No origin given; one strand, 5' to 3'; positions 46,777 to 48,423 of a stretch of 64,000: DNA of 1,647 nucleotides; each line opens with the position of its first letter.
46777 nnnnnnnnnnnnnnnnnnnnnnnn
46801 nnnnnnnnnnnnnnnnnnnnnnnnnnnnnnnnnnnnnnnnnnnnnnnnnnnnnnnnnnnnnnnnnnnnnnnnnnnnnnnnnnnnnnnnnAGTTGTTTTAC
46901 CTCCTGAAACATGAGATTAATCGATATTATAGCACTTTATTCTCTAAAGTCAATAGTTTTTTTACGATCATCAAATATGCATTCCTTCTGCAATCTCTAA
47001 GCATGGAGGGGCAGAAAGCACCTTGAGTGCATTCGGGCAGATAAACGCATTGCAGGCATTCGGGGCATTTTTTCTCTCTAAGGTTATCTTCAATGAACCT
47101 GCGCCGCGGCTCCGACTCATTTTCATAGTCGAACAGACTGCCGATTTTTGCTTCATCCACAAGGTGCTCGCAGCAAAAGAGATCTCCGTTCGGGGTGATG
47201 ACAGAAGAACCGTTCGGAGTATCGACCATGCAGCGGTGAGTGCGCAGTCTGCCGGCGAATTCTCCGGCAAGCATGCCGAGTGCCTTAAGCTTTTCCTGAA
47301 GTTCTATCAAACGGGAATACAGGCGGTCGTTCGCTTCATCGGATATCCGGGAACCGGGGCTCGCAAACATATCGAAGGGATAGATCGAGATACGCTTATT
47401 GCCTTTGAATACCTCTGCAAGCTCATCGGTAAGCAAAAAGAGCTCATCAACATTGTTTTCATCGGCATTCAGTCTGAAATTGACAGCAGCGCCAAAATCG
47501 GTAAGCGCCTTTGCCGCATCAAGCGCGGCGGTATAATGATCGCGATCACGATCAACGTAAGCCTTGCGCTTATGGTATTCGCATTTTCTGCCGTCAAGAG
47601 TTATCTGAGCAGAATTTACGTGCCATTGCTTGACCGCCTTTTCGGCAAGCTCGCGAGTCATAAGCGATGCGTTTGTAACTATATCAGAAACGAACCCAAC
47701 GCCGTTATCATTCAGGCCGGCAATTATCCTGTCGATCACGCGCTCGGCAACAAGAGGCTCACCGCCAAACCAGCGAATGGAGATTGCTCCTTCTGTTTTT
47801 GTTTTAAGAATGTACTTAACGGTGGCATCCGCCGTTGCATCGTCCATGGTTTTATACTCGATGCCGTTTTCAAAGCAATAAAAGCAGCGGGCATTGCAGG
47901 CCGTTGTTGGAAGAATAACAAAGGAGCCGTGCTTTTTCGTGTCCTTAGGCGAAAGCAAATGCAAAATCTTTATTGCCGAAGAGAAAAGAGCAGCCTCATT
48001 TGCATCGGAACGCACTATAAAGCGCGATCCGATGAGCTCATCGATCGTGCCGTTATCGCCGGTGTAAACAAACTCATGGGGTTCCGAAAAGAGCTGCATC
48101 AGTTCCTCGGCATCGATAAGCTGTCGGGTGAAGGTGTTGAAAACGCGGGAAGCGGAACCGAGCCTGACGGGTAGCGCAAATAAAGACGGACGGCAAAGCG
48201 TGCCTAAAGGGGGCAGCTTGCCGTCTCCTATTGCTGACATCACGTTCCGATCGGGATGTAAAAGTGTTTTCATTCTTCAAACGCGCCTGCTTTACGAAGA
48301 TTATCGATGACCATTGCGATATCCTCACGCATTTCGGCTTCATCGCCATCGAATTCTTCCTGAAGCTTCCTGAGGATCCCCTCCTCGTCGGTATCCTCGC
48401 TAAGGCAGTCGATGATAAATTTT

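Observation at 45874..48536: Compact four-gene RiPP-like operon (RRE - rSAM/SPASM - precursor - HprK-like) lacking protease, exporter or immunity genes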

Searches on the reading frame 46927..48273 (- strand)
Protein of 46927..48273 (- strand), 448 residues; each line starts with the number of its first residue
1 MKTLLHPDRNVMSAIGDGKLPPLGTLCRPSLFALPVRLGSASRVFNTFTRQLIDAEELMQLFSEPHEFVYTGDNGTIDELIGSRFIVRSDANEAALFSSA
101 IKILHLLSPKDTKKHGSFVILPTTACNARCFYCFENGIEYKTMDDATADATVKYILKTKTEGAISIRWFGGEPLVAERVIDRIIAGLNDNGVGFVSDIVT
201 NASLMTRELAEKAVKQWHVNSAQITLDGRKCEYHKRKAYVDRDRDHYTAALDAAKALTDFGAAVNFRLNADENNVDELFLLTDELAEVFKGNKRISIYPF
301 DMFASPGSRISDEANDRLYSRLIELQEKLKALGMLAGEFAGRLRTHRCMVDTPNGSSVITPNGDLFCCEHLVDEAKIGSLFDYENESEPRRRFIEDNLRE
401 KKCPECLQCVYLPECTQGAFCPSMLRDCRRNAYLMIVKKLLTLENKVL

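Call 3: search_protein_families(library=ncbifam, proteins=[window:46927-48273:-], max_evalue=1)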
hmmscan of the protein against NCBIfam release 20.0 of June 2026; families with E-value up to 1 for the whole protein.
window:46927-48273:- (448 aa): 58 families (the best 25 are shown)
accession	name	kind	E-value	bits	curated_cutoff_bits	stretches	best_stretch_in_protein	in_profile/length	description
TIGR04463.1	rSAM_vs_C_rich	equivalog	5.8e-36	124.2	525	1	76-421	47-394/438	TIGR04463 family radical SAM/SPASM RiPP maturase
TIGR04334.1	rSAM_Clo7bot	equivalog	8.3e-32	110.4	600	1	76-421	55-405/440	radical SAM/SPASM domain Clo7bot peptide maturase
NF038107.1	rSAM_NF038107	equivalog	1.4e-28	99.9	600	1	44-419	19-400/444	Cys-every-fifth radical SAM/SPASM peptide maturase CefB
TIGR04280.1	geopep_mat_rSAM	hypoth_equivalog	3.1e-28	98.9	400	1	113-425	81-398/428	geopeptide radical SAM maturase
NF047865.1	rSAM_PapB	equivalog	5.4e-24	85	340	1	117-418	4-315/330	PapB family radical SAM/SPASM ranthipeptide maturase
NF052473.1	rSAM_FlmE_OhkG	exception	1.2e-20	73.7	500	1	73-283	56-274/481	FlmE/OhkG family radical SAM/SPASM peptide maturase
NF041298.1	rSAM_mat_DynA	equivalog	1.7e-13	50.3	450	1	119-278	4-167/356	dynobactin maturation radical SAM/SPASM protein DynA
NF040492.1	not_ScfB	exception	3.9e-13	49.1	855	1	124-412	103-411/450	ScfB-related radical SAM/SPASM orphan maturase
TIGR04064.1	rSAM_nif11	equivalog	2.5e-12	46.3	518.7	1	118-242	80-210/459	nif11-like peptide radical SAM maturase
TIGR03978.1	rSAM_paired_1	equivalog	4.7e-12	45.4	370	1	77-257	46-227/466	His-Xaa-Ser system radical SAM maturase HxsB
TIGR04347.1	pseudo_SAM_Halo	equivalog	1.2e-11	44.6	525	1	110-311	32-222/390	TIGR04347 family pseudo-SAM/SPASM protein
TIGR04546.1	rSAM_ahbC_deAc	equivalog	2.3e-11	43.1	650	1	113-314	36-226/390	12,18-didecarboxysiroheme deacetylase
TIGR04068.1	rSAM_ocin_clost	equivalog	2.6e-11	43.1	500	1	118-256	86-231/462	Cys-rich peptide radical SAM maturase CcpM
TIGR03974.1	rSAM_six_Cys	equivalog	3.4e-11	42.7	425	1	125-411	106-411/451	thioether cross-link-forming SCIFF peptide maturase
TIGR04250.1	SCM_rSAM_ScmE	equivalog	4e-11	42.4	400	1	122-282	9-162/358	SynChlorMet cassette radical SAM/SPASM protein ScmE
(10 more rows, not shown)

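Call 4: search_protein_families(library=pfam, proteins=[window:46927-48273:-], max_evalue=1)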
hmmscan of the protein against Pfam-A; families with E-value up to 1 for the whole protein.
window:46927-48273:- (448 aa): 4 families
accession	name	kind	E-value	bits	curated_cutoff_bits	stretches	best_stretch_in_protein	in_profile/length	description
PF04055.27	Radical_SAM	-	8.6e-11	42.7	29.5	1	121-257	2-139/166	Radical SAM superfamily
PF13353.11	Fer4_12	-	4.7e-05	24.1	22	1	120-231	9-118/137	4Fe-4S single cluster domain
PF13186.11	SPASM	-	0.027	15.2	21.5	1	351-409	2-66/67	Iron-sulfur cluster-binding domain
PF02348.25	CTP_transf_3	-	0.028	14.7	22.6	1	144-225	74-152/217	Cytidylyltransferase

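Call 7: find_homologous_proteins(query=window:46927-48273:-, max_evalue=1e-10)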
Query window:46927-48273:- (448 aa): 817 proteins with E <= 1e-10 among 8000 candidates; the best 120 are listed.
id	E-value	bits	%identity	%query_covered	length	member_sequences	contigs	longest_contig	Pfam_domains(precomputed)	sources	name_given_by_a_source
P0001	0.0e+0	1012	98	100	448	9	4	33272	PF04055.28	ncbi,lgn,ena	-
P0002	7.3e-260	880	86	100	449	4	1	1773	PF04055.28,PF13353.12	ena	-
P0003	8.2e-185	633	63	98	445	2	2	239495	PF04055.28,PF13353.12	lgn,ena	-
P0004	7.8e-183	627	63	98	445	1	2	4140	PF04055.28,PF13353.12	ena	-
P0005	3.4e-171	588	59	100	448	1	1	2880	PF04055.28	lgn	-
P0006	1.0e-135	471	51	99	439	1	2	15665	PF04055.28,PF13353.12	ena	-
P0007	2.8e-131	457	49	98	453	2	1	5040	PF04055.28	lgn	-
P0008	2.9e-127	444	47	99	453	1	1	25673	PF04055.28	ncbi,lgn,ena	-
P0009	1.4e-126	441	47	96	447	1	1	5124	PF04055.28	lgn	-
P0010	2.4e-87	312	36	100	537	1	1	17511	PF04055.28,PF13353.12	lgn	-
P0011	1.6e-85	306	37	100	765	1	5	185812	PF04055.28,PF13353.12,PF03567.21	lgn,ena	-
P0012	1.8e-84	303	37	100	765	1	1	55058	PF04055.28,PF13353.12,PF03567.21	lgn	-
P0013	4.5e-84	301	39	100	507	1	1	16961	PF04055.28,PF13353.12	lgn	-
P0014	2.5e-83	299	36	97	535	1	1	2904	PF04055.28,PF13353.12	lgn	-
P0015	9.3e-83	297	36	99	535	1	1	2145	PF04055.28,PF13353.12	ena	-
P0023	7.3e-72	261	33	100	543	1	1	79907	PF04055.28,PF13353.12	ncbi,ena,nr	ncbi:MAG: radical SAM protein [Lachnospiraceae bacterium]|nr:radical SAM protein [Lachnospiraceae ba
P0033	5.6e-66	242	32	96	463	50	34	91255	PF04055.28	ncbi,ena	-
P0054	2.2e-62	230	37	88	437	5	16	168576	PF04055.28,PF13353.12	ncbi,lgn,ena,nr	ncbi:MAG: radical SAM protein [Clostridia bacterium]|nr:radical SAM protein [Clostridia bacterium]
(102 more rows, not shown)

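Call 8: find_encoding_contigs(protein=P0003, flank=6000, max_places=2)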
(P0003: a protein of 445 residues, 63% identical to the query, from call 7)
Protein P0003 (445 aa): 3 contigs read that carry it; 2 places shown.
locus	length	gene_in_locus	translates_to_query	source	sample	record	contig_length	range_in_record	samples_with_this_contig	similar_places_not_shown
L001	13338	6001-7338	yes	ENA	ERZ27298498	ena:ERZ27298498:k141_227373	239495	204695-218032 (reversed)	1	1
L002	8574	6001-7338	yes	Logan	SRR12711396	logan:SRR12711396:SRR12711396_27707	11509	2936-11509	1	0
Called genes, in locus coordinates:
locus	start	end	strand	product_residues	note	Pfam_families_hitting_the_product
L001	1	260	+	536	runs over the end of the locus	PF03553:Na_H_antiporter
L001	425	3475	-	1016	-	PF00535:Glycos_transf_2, PF10111:Glyco_tranf_2_2, PF13506:Glyco_transf_21 (faint), PF13641:Glyco_tranf_2_3 (weak), PF00535:Glycos_transf_2, PF10111:Glyco_tranf_2_2, PF13641:Glyco_tranf_2_3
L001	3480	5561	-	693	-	PF00535:Glycos_transf_2, PF10111:Glyco_tranf_2_2, PF13506:Glyco_transf_21 (faint), PF13641:Glyco_tranf_2_3, PF00535:Glycos_transf_2, PF10111:Glyco_tranf_2_2, PF13641:Glyco_tranf_2_3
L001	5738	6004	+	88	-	PF05402:PqqD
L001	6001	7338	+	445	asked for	PF04055:Radical_SAM, PF13353:Fer4_12 (weak)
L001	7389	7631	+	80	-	-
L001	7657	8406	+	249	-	PF27840:ScmC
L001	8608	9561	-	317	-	PF02899:Phage_int_SAM_1, PF13495:Phage_int_SAM_4, PF00589:Phage_integrase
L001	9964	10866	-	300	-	PF13154:DUF3991, PF13155:Toprim_2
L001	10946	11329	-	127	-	-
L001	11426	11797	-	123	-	PF01934:HepT-like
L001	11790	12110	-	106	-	PF01909:NTP_transf_2, PF18765:Polbeta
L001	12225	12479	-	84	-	-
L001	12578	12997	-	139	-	-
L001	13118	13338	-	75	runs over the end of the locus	-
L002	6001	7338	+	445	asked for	PF04055:Radical_SAM, PF13353:Fer4_12 (weak)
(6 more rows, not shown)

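Call 9: find_encoding_contigs(protein=P0006, flank=6000, max_places=2)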
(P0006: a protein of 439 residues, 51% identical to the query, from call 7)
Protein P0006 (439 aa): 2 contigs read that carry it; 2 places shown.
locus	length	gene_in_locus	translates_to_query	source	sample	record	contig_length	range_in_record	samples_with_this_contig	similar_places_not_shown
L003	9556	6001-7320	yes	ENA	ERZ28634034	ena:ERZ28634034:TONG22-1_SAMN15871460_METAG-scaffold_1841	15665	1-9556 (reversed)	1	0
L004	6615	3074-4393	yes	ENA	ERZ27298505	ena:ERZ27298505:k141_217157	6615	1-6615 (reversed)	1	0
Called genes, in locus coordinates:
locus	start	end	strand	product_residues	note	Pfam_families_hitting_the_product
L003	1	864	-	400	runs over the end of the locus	PF04055:Radical_SAM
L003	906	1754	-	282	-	PF27840:ScmC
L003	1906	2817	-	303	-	PF00892:EamA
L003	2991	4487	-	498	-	PF00535:Glycos_transf_2, PF10111:Glyco_tranf_2_2, PF13641:Glyco_tranf_2_3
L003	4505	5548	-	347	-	PF00535:Glycos_transf_2, PF10111:Glyco_tranf_2_2, PF13641:Glyco_tranf_2_3 (weak)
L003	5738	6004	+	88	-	PF05402:PqqD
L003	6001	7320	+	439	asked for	PF04055:Radical_SAM, PF13353:Fer4_12 (weak)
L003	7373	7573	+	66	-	-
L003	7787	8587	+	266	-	-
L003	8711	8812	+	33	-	-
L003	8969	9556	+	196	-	?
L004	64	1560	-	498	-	PF00535:Glycos_transf_2, PF10111:Glyco_tranf_2_2, PF13641:Glyco_tranf_2_3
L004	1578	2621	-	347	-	PF00535:Glycos_transf_2, PF10111:Glyco_tranf_2_2, PF13641:Glyco_tranf_2_3 (weak)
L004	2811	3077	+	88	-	PF05402:PqqD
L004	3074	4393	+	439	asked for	PF04055:Radical_SAM, PF13353:Fer4_12 (weak)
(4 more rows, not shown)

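Call 10: find_encoding_contigs(protein=P0008, flank=6000, max_places=2)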
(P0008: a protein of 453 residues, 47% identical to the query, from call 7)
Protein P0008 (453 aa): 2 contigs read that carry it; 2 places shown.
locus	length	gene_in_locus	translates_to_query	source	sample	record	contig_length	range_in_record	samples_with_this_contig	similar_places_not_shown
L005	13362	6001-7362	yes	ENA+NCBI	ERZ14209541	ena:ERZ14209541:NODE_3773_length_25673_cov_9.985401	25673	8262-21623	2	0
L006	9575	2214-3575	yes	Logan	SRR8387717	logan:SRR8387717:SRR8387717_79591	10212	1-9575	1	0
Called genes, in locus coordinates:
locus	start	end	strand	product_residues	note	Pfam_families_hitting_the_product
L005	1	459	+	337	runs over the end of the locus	PF04055:Radical_SAM, PF13186:SPASM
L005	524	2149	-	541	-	PF00535:Glycos_transf_2, PF10111:Glyco_tranf_2_2, PF13641:Glyco_tranf_2_3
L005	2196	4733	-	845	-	PF00535:Glycos_transf_2, PF10111:Glyco_tranf_2_2, PF13506:Glyco_transf_21 (faint), PF13641:Glyco_tranf_2_3, PF00535:Glycos_transf_2, PF10111:Glyco_tranf_2_2, PF13641:Glyco_tranf_2_3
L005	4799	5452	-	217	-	PF13578:Methyltransf_24 (weak)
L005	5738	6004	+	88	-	PF05402:PqqD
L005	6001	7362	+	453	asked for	PF04055:Radical_SAM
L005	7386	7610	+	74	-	-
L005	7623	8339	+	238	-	PF27840:ScmC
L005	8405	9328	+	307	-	PF03721:UDPG_MGDP_dh_N, PF00984:UDPG_MGDP_dh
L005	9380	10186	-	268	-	PF02673:BacA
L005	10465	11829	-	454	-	PF07675:Cleaved_Adhesin, PF00404:Dockerin_1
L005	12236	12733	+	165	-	PF01625:PMSR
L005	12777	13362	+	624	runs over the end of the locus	PF00664:ABC_membrane, PF00005:ABC_tran, PF02463:SMC_N (weak)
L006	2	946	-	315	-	?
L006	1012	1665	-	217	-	PF13578:Methyltransf_24 (weak)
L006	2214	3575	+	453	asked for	PF04055:Radical_SAM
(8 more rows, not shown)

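Call 21: search_solved_structures(query=window:46927-48273:-, max_evalue=0.001)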
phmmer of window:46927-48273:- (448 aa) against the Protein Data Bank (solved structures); distinct sequences matched with E-value up to 0.001: 1.
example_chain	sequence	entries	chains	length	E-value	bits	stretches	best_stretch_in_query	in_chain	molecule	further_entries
8vpo_A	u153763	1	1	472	2.6e-05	26.8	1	67-218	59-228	Radical SAM core domain-containing protein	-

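Call 22: find_encoding_contigs(protein=P0011, flank=6000, max_places=1)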
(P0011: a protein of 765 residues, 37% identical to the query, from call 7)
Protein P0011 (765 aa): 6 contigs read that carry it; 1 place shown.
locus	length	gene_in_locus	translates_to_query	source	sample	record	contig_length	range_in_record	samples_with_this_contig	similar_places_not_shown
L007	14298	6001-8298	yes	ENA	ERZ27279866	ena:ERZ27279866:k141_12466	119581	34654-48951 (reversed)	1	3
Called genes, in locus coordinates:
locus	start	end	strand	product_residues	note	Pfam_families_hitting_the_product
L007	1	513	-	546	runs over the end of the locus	PF03062:MBOAT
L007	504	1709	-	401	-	PF00278:Orn_DAP_Arg_deC, PF01168:Ala_racemase_N (weak), PF02784:Orn_Arg_deC_N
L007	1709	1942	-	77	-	-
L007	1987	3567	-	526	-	PF00501:AMP-binding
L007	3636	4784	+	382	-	PF01757:Acyl_transf_3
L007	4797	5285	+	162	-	-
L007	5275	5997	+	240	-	PF27840:ScmC (weak)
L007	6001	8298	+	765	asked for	PF04055:Radical_SAM, PF13353:Fer4_12, PF03567:Sulfotransfer_2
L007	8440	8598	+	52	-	-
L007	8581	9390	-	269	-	PF13641:Glyco_tranf_2_3, PF00535:Glycos_transf_2, PF10111:Glyco_tranf_2_2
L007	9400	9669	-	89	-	PF05402:PqqD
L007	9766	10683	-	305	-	PF00535:Glycos_transf_2, PF10111:Glyco_tranf_2_2, PF13641:Glyco_tranf_2_3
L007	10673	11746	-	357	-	-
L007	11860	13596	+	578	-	PF00664:ABC_membrane, PF02463:SMC_N, PF00005:ABC_tran, PF13304:AAA_21 (weak)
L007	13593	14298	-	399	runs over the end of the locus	PF14907:NTP_transf_5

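Call 23: find_encoding_contigs(protein=P0023, flank=6000, max_places=1)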
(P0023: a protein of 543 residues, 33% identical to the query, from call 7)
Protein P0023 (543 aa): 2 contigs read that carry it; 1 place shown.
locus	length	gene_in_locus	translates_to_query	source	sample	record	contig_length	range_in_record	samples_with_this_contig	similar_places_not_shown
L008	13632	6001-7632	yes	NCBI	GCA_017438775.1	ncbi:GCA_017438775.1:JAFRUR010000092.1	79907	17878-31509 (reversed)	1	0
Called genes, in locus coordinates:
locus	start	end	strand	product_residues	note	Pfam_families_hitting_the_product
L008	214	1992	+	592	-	PF00704:Glyco_hydro_18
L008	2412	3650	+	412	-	PF18975:DUF5711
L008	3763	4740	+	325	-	PF00672:HAMP, PF00512:HisKA, PF02518:HATPase_c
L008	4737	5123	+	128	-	-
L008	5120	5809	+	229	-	PF00072:Response_reg, PF00486:Trans_reg_C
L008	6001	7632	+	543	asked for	PF13353:Fer4_12 (weak), PF04055:Radical_SAM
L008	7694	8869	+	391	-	PF00534:Glycos_transf_1, PF13692:Glyco_trans_1_4, PF20706:GT4-conflict (weak)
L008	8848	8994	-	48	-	-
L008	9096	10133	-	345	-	-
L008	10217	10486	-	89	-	PF05402:PqqD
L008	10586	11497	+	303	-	PF01507:PAPS_reduct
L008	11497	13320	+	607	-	PF00009:GTP_EFTU, PF01926:MMR_HSR1 (faint), PF22594:GTP-eEF1A_C, PF01583:APS_kinase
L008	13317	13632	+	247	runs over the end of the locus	PF01925:TauE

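Call 24: find_encoding_contigs(protein=P0033, flank=6000, max_places=1)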
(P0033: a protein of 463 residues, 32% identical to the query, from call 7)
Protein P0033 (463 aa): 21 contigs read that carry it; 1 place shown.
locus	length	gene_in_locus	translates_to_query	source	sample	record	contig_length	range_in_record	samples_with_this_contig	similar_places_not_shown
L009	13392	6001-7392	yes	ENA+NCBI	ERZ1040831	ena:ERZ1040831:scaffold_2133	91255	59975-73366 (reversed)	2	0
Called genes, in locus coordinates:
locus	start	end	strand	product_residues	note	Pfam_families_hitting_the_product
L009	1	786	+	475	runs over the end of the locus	PF04055:Radical_SAM, PF06968:BATS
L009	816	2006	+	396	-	PF01926:MMR_HSR1, PF02421:FeoB_N (weak), PF03193:RsgA_GTPase (faint), PF00350:Dynamin_N (faint), PF00009:GTP_EFTU (weak), PF18128:HydF_dimer, PF18133:HydF_tetramer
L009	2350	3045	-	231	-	PF19538:DUF6062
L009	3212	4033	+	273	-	PF07934:OGG_N, PF00730:HhH-GPD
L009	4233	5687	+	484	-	-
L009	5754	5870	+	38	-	-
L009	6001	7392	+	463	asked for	PF04055:Radical_SAM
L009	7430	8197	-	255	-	PF01026:TatD_DNase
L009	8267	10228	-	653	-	PF00133:tRNA-synt_1, PF01406:tRNA-synt_1e, PF09334:tRNA-synt_1g, PF00133:tRNA-synt_1, PF19303:Anticodon_3, PF01588:tRNA_bind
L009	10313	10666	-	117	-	PF03862:SpoVAC_SpoVAEB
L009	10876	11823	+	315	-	PF00005:ABC_tran, PF13304:AAA_21 (weak)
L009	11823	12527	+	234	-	PF01061:ABC2_membrane, PF12679:ABC2_membrane_2, PF12730:ABC2_membrane_4 (weak), PF13346:ABC2_membrane_5 (weak), PF12698:ABC2_membrane_3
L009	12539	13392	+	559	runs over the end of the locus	PF23357:DUF7088, PF09822:ABC_transp_aux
